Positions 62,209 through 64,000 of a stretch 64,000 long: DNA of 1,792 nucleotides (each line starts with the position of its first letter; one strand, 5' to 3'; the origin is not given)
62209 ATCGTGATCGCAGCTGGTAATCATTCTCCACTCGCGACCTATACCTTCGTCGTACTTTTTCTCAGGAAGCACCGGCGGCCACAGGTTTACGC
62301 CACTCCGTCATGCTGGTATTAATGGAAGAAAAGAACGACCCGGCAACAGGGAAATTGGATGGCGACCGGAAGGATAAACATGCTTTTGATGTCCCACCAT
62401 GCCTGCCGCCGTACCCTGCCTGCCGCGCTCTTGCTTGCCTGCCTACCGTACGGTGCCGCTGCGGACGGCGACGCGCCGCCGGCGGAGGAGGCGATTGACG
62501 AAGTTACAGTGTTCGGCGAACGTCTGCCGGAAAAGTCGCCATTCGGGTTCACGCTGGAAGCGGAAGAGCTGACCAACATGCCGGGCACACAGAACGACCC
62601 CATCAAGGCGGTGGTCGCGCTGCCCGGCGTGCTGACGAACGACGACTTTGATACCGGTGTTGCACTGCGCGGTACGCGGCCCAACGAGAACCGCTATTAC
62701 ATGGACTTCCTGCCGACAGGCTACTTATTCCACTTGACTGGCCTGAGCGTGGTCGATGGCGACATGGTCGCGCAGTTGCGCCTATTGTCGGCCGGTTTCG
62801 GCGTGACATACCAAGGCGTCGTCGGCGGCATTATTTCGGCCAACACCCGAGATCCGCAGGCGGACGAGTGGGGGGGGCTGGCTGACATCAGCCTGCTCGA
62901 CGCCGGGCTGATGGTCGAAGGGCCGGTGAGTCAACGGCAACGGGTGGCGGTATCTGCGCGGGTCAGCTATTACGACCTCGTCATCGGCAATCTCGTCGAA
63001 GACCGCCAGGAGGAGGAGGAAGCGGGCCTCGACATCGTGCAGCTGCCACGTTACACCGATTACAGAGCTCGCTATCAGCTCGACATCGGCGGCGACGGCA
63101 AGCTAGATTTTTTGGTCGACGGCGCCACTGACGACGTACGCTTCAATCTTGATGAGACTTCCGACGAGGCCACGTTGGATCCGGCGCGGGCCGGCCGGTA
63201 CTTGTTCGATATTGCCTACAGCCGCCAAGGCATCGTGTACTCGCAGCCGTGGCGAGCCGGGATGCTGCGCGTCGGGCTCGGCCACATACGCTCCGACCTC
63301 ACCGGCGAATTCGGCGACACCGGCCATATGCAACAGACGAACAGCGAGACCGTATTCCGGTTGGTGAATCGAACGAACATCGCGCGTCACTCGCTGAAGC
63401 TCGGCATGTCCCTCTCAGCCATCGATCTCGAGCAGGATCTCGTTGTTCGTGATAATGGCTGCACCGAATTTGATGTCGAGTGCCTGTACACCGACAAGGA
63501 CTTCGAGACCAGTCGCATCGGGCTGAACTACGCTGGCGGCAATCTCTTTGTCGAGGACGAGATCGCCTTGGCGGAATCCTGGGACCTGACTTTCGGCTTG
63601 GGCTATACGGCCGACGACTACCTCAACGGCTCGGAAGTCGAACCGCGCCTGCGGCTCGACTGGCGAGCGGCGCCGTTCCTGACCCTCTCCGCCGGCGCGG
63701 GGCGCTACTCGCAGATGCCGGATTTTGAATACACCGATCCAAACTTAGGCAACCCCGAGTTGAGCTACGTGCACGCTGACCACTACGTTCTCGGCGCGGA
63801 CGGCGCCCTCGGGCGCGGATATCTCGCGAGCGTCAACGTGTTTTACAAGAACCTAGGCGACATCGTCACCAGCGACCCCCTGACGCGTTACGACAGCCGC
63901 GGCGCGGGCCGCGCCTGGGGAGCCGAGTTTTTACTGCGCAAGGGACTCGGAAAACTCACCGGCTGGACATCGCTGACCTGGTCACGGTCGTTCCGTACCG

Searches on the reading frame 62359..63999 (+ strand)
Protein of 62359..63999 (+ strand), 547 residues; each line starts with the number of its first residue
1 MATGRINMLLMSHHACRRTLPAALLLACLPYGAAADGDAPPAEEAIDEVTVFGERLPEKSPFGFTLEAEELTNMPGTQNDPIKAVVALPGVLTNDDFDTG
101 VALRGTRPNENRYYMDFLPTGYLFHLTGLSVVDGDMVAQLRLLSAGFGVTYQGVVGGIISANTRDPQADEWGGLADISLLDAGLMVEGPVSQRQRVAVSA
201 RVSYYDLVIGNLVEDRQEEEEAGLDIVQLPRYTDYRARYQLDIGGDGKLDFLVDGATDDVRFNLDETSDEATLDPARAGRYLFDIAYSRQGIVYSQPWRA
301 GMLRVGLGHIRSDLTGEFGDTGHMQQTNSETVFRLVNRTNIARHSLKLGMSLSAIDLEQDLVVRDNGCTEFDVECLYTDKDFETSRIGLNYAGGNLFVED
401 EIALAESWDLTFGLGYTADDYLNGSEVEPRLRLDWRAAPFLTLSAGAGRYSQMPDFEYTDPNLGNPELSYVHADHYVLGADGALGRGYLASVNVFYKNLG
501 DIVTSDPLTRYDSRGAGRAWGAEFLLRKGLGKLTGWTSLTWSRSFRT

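Call 19: search_protein_families(library=pfam, max_evalue=0.0001, proteins=[window:62359-63999:+])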
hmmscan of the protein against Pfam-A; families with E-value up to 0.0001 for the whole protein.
seq(547 aa): 1 family
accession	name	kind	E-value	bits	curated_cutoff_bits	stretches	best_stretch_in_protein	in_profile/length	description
PF00593.30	TonB_dep_Rec_b-barrel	-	1.1e-15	59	27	1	257-544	60-350/436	TonB dependent receptor-like, beta-barrel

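Call 27: find_homologous_proteins(query=window:62359-63999:+, max_evalue=1e-30)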
Query window:62359-63999:+ (547 aa): 62 proteins with E <= 1e-30 among 8000 candidates.
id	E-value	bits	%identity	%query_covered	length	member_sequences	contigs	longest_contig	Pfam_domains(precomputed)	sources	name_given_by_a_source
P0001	0.0e+0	1248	100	100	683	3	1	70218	PF00593.31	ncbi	ncbi:MAG: TonB-dependent receptor [Woeseia sp.]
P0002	0.0e+0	1048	85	97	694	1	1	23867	-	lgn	-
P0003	0.0e+0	1033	84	97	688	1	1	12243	PF00593.31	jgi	jgi:hypothetical protein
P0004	0.0e+0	1020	83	99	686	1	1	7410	PF00593.31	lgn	-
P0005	9.9e-260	881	71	98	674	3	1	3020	-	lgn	-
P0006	7.8e-251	852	69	98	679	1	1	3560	-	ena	-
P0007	2.1e-250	850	71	92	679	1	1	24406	-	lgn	-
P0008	2.7e-250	850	68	99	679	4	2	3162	PF00593.31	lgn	-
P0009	3.4e-249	846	68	99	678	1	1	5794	PF00593.31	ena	-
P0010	3.7e-246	836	69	96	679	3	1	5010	PF00593.31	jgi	-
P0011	7.8e-245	832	68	94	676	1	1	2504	PF00593.31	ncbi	-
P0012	4.1e-244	829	68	96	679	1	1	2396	PF00593.31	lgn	-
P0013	6.2e-244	829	66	99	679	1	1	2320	-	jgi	jgi:hypothetical protein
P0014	4.8e-243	826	66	98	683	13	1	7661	-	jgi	jgi:hypothetical protein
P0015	5.7e-243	826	68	96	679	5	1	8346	PF00593.31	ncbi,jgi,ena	-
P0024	1.7e-240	817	68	94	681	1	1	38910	PF00593.31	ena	-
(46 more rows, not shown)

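Call 28: find_encoding_contigs(protein=P0001, flank=10000, max_places=4)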
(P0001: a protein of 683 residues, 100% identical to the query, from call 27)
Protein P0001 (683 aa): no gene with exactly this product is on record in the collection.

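Call 29: find_encoding_contigs(protein=P0002, flank=10000, max_places=4)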
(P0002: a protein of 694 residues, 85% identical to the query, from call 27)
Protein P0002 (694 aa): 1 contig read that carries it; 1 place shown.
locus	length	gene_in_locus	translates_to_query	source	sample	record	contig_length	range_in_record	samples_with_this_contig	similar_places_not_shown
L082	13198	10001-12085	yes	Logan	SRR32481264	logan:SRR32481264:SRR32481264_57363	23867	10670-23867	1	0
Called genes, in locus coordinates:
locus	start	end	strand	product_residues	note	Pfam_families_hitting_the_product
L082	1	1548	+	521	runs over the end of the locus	PF01266:DAO (faint), PF04820:Trp_halogenase (faint)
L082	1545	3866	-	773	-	PF03176:MMPL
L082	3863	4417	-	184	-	PF19574:LolA_3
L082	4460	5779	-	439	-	PF00501:AMP-binding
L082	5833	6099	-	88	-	PF00550:PP-binding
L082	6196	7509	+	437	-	PF01266:DAO (faint), PF01494:FAD_binding_3, PF04820:Trp_halogenase, PF12831:FAD_oxidored (weak), PF13450:NAD_binding_8 (faint), PF04820:Trp_halogenase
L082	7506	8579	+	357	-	PF21168:FkbO_Hyg5-like_N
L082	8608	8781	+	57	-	-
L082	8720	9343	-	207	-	PF01648:ACPS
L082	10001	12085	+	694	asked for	-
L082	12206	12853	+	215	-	-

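Call 30: find_encoding_contigs(protein=P0003, flank=10000, max_places=4)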
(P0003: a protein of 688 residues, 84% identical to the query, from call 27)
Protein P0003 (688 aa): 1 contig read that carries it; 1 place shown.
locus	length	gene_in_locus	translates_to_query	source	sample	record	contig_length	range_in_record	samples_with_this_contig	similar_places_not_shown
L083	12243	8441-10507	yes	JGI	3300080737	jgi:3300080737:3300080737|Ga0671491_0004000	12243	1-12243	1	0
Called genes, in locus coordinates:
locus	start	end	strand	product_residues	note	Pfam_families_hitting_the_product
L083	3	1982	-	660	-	?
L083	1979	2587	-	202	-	PF19574:LolA_3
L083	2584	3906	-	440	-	PF00501:AMP-binding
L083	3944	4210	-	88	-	PF00550:PP-binding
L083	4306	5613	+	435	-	PF01494:FAD_binding_3, PF04820:Trp_halogenase, PF12831:FAD_oxidored (faint), PF13450:NAD_binding_8 (faint), PF04820:Trp_halogenase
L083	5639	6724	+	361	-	PF21168:FkbO_Hyg5-like_N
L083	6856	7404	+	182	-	PF13505:OMP_b-brl, PF01389:OmpA_membrane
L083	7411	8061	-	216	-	PF01648:ACPS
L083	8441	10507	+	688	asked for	PF00593:TonB_dep_Rec_b-barrel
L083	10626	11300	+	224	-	-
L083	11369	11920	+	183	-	PF09851:SHOCT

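Call 36: find_encoding_contigs(protein=P0063, flank=10000, max_places=4)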
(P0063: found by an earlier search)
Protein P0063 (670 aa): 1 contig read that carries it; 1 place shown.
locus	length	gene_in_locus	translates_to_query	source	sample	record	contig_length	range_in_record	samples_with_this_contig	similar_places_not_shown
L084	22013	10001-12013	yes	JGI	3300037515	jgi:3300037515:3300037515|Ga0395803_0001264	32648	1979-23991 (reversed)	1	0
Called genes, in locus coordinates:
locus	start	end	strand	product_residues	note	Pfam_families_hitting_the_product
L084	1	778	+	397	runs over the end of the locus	PF06114:Peptidase_M78 (weak)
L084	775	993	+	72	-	PF14350:Beta_protein (weak)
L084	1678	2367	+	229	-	-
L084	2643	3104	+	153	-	-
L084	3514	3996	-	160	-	PF08808:RES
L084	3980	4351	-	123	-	PF09722:Xre_MbcA_ParS_C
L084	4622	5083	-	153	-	PF07486:Hydrolase_2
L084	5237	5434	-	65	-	-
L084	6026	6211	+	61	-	PF13646:HEAT_2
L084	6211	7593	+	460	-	PF19313:DUF5916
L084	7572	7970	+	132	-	-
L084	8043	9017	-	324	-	PF00561:Abhydrolase_1, PF12697:Abhydrolase_6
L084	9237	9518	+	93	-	-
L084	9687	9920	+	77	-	-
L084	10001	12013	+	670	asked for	PF00593:TonB_dep_Rec_b-barrel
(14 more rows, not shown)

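Call 37: find_encoding_contigs(protein=P0064, flank=10000, max_places=4)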
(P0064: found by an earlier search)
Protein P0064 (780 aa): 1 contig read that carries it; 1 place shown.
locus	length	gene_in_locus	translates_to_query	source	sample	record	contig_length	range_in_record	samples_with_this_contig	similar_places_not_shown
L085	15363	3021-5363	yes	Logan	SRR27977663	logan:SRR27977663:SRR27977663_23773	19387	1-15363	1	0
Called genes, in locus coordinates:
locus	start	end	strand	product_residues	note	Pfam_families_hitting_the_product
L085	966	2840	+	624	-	PF13676:TIR_2, PF14559:TPR_19 (faint), PF07719:TPR_2 (faint), PF13181:TPR_8 (faint), PF13431:TPR_17 (faint)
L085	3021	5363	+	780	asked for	PF00593:TonB_dep_Rec_b-barrel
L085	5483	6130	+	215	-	-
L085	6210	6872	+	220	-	PF01648:ACPS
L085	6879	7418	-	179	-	PF13505:OMP_b-brl, PF01389:OmpA_membrane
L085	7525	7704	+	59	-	-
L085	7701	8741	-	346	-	PF21168:FkbO_Hyg5-like_N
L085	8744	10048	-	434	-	PF01494:FAD_binding_3, PF04820:Trp_halogenase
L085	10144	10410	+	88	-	PF00550:PP-binding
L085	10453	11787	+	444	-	PF00501:AMP-binding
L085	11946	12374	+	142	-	PF19574:LolA_3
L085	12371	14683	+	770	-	PF03176:MMPL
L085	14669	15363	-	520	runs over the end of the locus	PF01266:DAO (weak), PF01494:FAD_binding_3 (weak), PF05834:Lycopene_cycl (weak), PF13450:NAD_binding_8 (faint), PF04820:Trp_halogenase (weak)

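Call 39: find_homologous_proteins(query=L085:10453-11787:+, max_evalue=1e-60)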
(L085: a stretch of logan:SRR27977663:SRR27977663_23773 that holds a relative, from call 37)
Query L085:10453-11787:+ (444 aa): 3186 proteins with E <= 1e-60 among 8000 candidates; the best 120 are listed.
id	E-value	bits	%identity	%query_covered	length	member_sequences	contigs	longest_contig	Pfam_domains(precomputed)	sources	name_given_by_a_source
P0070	8.6e-296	999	100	100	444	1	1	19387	PF00501.35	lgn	-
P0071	5.4e-252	854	85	100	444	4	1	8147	PF00501.35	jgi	jgi:acyl-coenzyme A synthetase/AMP-(fatty) acid ligase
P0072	9.5e-215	732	74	100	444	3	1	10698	PF00501.35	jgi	jgi:acyl-coenzyme A synthetase/AMP-(fatty) acid ligase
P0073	6.2e-210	716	73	98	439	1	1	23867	PF00501.35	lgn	-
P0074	1.2e-207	708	72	99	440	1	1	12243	PF00501.35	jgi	jgi:acyl-coenzyme A synthetase/AMP-(fatty) acid ligase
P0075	6.8e-190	650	68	98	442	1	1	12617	PF00501.35,PF13193.13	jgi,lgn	jgi:acyl-coenzyme A synthetase/AMP-(fatty) acid ligase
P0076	1.8e-183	629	64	100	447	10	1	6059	PF00501.35,PF13193.13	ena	-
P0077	1.5e-181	622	65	100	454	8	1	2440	PF00501.35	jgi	-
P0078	4.4e-180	617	65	100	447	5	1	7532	PF00501.35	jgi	jgi:acyl-coenzyme A synthetase/AMP-(fatty) acid ligase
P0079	1.0e-178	613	64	100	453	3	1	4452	PF00501.35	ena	-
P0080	1.0e-176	606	64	100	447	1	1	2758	PF00501.35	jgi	jgi:acyl-coenzyme A synthetase/AMP-(fatty) acid ligase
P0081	1.4e-176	606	64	100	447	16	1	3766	PF00501.35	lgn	-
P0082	1.8e-176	606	63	100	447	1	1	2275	PF00501.35,PF13193.13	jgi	jgi:acyl-coenzyme A synthetase/AMP-(fatty) acid ligase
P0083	9.1e-164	564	59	98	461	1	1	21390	PF00501.35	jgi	-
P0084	8.7e-159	547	57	98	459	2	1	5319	PF00501.35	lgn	-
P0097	1.0e-154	534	69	80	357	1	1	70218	PF00501.35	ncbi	ncbi:MAG: AMP-binding protein [Woeseia sp.]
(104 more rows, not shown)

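Call 40: list_cluster_members(proteins=[P0097])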
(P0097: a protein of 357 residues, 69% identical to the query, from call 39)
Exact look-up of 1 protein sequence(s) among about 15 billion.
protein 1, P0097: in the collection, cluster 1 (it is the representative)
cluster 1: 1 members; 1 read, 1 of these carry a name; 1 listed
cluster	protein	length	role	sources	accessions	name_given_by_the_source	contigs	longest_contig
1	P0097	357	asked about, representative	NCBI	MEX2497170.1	MAG: AMP-binding protein [Woeseia sp.]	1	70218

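Call 42: find_homologous_proteins(query=L085:12371-14683:+, max_evalue=1e-100)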
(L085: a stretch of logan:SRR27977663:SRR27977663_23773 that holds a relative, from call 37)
Query L085:12371-14683:+ (770 aa): 455 proteins with E <= 1e-100 among 8000 candidates; the best 120 are listed.
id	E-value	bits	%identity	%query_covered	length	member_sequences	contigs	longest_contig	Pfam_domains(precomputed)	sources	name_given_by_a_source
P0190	0.0e+0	1618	100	100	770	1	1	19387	PF03176.22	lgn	-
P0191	0.0e+0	1172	74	99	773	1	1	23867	PF03176.22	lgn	-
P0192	0.0e+0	1123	73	99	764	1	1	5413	PF03176.22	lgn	-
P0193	0.0e+0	1106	72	99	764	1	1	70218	PF03176.22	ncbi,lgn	ncbi:MAG: MMPL family transporter [Woeseia sp.]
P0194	0.0e+0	1052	67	98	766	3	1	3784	PF03176.22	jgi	jgi:predicted exporter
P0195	0.0e+0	1046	67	98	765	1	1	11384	PF03176.22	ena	-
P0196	0.0e+0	1027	66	98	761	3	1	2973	PF03176.22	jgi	jgi:predicted exporter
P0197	0.0e+0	1027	66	98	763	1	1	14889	PF03176.22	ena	-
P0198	0.0e+0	1026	67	97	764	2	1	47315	PF03176.22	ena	-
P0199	0.0e+0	1023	66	97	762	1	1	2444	PF03176.22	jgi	jgi:predicted exporter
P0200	0.0e+0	1018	65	99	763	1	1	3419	PF03176.22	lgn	-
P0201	2.4e-297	1006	65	98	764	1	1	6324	PF03176.22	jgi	jgi:predicted exporter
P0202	2.0e-295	1000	66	96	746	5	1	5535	PF03176.22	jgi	jgi:predicted exporter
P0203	9.2e-294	994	64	97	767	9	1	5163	PF03176.22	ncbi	-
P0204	7.4e-293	991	65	97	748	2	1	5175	PF03176.22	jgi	jgi:predicted exporter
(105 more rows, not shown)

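Call 43: find_encoding_contigs(protein=P0193, flank=10000, max_places=4)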
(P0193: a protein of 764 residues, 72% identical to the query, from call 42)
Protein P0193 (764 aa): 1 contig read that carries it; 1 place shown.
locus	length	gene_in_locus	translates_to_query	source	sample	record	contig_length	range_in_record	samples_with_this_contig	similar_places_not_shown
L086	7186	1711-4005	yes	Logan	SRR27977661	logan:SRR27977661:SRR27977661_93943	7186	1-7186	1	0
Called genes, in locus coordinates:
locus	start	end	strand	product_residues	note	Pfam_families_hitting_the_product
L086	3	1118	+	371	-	?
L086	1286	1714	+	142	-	PF19574:LolA_3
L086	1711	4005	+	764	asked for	PF03176:MMPL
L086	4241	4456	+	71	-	-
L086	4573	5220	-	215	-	-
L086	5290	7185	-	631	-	?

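Call 44: list_cluster_members(proteins=[P0193])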
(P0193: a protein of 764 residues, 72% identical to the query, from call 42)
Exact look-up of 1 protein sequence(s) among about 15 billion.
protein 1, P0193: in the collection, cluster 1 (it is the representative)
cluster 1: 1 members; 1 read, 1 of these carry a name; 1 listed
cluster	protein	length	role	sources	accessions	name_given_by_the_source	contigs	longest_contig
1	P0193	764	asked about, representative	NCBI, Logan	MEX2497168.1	MAG: MMPL family transporter [Woeseia sp.]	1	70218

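Call 50: search_protein_families(library=pfam, max_evalue=1, proteins=[L086:4573-5220:-, L086:4241-4456:+, L086:1286-1714:+, P0001, L086:3-1118:+])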
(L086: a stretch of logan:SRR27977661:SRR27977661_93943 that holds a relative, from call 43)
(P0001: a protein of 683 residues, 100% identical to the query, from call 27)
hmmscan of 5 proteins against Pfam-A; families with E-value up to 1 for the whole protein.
L086:4573-5220:- (215 aa): 2 families
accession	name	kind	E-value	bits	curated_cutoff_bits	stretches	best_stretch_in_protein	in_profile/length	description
PF03923.18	Lipoprotein_16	-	0.0011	19.1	25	1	99-208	44-148/159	Uncharacterized lipoprotein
PF12452.13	DUF3685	-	0.23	11.6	25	1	43-88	44-89/192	Protein of unknown function (DUF3685)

L086:4241-4456:+ (71 aa): 0 families

L086:1286-1714:+ (142 aa): 1 family
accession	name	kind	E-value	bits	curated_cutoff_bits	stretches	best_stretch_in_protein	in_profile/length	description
PF19574.5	LolA_3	-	3.8e-13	49.6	23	1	1-122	34-156/192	Outer membrane lipoprotein carrier protein LolA-like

P0001 (683 aa): 1 family
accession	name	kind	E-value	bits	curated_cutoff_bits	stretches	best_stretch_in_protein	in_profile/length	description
PF00593.30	TonB_dep_Rec_b-barrel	-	1.6e-23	84.8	27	1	257-647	60-436/436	TonB dependent receptor-like, beta-barrel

L086:3-1118:+ (371 aa): 2 families
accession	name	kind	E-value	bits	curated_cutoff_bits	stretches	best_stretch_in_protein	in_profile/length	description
PF00501.34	AMP-binding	-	1.6e-17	63.9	29.9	1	44-214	156-338/384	AMP-binding enzyme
PF13193.12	AMP-binding_C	-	9.4e-05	23.7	24.5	1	278-344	4-76/76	AMP-binding enzyme C-terminal domain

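Call 64: find_encoding_contigs(protein=P0024, flank=10000, max_places=2)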
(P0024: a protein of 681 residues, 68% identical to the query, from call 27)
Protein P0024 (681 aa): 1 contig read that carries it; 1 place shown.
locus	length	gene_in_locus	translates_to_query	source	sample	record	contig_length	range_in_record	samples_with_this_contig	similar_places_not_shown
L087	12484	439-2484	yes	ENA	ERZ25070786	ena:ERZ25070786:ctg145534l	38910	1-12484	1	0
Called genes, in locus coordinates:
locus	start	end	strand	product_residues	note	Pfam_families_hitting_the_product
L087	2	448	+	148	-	?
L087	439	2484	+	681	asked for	PF00593:TonB_dep_Rec_b-barrel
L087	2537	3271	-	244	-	PF05368:NmrA, PF01370:Epimerase, PF13460:NAD_binding_10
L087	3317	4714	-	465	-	PF01408:GFO_IDH_MocA, PF21252:Glyco_hydro_109_C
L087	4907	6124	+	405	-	PF07690:MFS_1, PF00083:Sugar_tr (weak)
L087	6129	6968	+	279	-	PF00849:PseudoU_synth_2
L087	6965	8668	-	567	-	PF01645:Glu_synthase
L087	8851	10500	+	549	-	PF00390:malic, PF03949:Malic_M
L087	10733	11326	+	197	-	PF07992:Pyr_redox_2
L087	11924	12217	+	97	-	PF00027:cNMP_binding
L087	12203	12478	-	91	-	-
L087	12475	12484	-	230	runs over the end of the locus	PF00155:Aminotran_1_2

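Call 65: find_encoding_contigs(protein=P0007, flank=10000, max_places=2)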
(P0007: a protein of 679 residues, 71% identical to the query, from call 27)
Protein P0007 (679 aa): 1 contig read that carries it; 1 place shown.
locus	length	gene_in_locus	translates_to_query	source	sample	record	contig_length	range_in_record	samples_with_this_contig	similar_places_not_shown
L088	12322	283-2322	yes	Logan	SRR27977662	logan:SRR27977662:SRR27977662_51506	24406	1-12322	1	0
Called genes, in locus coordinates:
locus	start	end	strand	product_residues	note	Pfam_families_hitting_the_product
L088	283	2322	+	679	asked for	-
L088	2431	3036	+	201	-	-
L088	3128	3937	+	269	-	PF12697:Abhydrolase_6 (weak)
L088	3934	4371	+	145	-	-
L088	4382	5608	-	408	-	PF00109:ketoacyl-synt, PF00108:Thiolase_N (faint), PF02801:Ketoacyl-synt_C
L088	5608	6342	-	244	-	PF00106:adh_short, PF08659:KR, PF13561:adh_short_C2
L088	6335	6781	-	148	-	PF22817:ApeP-like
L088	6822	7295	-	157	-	PF13279:4HBT_2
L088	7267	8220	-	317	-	PF03279:Lip_A_acyltrans (weak)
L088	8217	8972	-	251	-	PF00535:Glycos_transf_2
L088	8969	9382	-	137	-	PF22818:ApeI-like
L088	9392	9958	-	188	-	-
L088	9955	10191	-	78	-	PF00550:PP-binding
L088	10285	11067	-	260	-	PF01553:Acyltransferase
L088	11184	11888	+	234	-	-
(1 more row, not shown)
